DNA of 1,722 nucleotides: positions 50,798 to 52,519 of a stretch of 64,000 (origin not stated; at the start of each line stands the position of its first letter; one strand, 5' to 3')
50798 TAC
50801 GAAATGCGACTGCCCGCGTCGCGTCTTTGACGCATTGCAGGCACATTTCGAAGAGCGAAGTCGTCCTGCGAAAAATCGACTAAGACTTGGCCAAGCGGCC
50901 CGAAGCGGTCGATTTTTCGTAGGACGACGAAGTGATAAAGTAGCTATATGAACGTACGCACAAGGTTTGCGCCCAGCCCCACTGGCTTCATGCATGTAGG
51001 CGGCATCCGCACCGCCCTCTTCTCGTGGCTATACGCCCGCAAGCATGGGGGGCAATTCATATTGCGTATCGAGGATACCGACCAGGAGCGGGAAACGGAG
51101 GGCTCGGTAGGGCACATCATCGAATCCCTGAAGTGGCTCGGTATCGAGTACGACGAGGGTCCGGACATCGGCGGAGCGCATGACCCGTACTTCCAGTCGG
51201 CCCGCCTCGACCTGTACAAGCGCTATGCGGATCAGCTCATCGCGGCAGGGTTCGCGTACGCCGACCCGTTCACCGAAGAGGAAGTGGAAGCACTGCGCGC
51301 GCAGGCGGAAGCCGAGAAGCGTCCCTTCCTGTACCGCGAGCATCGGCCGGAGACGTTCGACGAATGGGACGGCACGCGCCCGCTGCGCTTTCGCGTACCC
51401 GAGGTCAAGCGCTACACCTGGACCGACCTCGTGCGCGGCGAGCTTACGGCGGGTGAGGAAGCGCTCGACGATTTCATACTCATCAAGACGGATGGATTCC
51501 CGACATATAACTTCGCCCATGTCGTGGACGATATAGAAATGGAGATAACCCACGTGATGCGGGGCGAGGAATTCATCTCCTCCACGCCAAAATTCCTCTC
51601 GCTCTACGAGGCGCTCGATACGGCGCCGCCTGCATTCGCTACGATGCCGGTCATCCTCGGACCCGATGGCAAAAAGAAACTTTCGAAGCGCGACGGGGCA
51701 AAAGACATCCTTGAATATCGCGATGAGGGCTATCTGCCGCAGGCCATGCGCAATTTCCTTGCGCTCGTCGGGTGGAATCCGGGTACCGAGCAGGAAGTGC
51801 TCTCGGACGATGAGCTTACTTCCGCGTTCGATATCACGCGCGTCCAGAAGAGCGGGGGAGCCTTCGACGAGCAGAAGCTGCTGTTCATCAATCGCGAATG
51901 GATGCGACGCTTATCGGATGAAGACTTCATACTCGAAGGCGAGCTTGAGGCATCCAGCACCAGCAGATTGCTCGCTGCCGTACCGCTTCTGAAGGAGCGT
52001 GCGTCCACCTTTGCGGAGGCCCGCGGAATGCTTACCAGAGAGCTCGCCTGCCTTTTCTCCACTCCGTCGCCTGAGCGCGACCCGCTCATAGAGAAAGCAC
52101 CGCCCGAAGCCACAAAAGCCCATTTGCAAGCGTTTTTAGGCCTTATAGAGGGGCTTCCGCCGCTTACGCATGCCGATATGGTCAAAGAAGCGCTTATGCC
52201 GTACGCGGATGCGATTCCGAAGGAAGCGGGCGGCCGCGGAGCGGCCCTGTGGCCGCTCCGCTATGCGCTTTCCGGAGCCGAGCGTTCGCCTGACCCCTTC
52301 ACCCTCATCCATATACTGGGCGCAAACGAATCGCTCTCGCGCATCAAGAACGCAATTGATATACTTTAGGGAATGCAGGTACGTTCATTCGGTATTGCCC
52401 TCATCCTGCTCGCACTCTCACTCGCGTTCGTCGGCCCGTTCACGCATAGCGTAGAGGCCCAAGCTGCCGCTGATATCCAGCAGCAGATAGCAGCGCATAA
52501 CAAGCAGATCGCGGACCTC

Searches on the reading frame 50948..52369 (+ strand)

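Call 55: search_protein_families(library=pfam, proteins=[window:50948-52369:+], max_evalue=0.00001)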
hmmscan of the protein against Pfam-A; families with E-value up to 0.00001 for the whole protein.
window:50948-52369:+ (473 aa): 2 families
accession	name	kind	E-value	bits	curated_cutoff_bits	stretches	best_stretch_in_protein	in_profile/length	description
PF00749.27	tRNA-synt_1c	-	6e-93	311.6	23.4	1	2-311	1-312/314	tRNA synthetases class I (E and Q), catalytic domain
PF19269.4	Anticodon_2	-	4.5e-17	63.2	23.6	1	336-470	11-141/141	Anticodon binding domain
